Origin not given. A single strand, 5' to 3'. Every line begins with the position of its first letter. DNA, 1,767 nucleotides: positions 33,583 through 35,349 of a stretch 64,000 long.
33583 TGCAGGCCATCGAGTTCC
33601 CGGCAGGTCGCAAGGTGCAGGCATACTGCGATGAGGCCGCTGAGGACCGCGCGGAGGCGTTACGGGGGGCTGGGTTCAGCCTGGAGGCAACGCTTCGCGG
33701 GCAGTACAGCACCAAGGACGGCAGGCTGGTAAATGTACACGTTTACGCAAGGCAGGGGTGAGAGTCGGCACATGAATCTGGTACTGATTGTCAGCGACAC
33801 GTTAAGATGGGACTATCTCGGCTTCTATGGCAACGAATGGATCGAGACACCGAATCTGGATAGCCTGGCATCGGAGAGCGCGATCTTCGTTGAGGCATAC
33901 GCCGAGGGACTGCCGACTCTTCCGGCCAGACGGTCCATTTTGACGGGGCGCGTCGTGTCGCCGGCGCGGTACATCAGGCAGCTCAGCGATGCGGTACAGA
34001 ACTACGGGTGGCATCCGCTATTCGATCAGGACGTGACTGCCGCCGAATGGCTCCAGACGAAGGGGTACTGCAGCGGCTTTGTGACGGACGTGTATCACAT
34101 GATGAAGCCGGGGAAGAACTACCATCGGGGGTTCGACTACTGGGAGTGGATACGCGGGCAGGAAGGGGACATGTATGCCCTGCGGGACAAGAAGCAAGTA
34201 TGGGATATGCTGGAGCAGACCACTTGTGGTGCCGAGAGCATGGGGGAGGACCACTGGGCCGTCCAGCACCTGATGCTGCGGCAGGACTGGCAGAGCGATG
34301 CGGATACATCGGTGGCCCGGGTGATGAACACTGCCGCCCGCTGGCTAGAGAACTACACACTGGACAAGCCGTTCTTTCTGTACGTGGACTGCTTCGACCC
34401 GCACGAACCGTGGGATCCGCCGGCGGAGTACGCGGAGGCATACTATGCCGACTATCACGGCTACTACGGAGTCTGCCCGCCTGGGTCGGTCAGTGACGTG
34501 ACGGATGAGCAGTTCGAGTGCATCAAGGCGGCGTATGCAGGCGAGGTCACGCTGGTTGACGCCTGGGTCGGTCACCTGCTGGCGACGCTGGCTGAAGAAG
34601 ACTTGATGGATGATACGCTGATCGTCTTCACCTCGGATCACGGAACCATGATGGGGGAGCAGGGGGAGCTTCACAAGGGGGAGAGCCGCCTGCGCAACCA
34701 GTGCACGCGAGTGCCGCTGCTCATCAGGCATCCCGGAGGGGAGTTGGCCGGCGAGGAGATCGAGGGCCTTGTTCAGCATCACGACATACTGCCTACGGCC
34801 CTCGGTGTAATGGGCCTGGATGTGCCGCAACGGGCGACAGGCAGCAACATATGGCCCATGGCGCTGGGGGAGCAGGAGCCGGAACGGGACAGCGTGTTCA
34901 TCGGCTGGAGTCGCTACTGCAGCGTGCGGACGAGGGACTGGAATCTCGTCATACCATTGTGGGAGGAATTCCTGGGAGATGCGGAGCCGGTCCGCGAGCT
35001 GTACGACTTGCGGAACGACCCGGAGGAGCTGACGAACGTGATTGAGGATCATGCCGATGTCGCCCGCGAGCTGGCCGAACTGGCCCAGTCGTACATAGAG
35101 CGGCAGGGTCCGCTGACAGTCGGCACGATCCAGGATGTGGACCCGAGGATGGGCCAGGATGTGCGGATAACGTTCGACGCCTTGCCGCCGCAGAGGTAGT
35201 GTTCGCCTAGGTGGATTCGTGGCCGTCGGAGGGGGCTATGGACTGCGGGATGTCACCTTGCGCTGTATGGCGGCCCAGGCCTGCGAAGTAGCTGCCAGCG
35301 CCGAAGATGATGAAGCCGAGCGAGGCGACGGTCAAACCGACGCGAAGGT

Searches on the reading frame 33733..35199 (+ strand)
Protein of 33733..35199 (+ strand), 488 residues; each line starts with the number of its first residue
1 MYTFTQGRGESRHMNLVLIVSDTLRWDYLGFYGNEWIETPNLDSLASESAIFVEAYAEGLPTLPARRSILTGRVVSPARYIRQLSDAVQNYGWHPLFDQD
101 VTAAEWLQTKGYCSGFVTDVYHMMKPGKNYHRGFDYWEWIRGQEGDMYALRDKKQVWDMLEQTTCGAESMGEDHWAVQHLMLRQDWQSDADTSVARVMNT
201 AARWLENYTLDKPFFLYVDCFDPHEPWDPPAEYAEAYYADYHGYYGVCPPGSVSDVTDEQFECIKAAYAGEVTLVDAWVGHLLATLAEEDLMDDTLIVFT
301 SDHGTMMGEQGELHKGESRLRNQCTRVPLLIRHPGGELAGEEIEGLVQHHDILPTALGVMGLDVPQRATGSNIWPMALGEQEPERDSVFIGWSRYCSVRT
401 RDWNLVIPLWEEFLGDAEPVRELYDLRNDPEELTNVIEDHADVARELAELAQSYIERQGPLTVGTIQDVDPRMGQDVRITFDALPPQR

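Call 71: search_protein_families(library=pfam, proteins=[window:33733-35199:+], max_evalue=0.00001)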
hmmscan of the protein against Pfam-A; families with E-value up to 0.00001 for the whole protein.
window:33733-35199:+ (488 aa): 3 families
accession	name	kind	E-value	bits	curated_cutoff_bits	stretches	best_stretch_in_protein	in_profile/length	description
PF00884.28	Sulfatase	-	4.2e-44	151.5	25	1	15-361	2-300/301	Sulfatase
PF16347.10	SGSH_C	-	8.5e-14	52.4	29.3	1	321-447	12-144/154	N-sulphoglucosamine sulphohydrolase, C-terminal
PF01663.27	Phosphodiest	-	1e-09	38.9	23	0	268-314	184-230/342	Type I phosphodiesterase / nucleotide pyrophosphatase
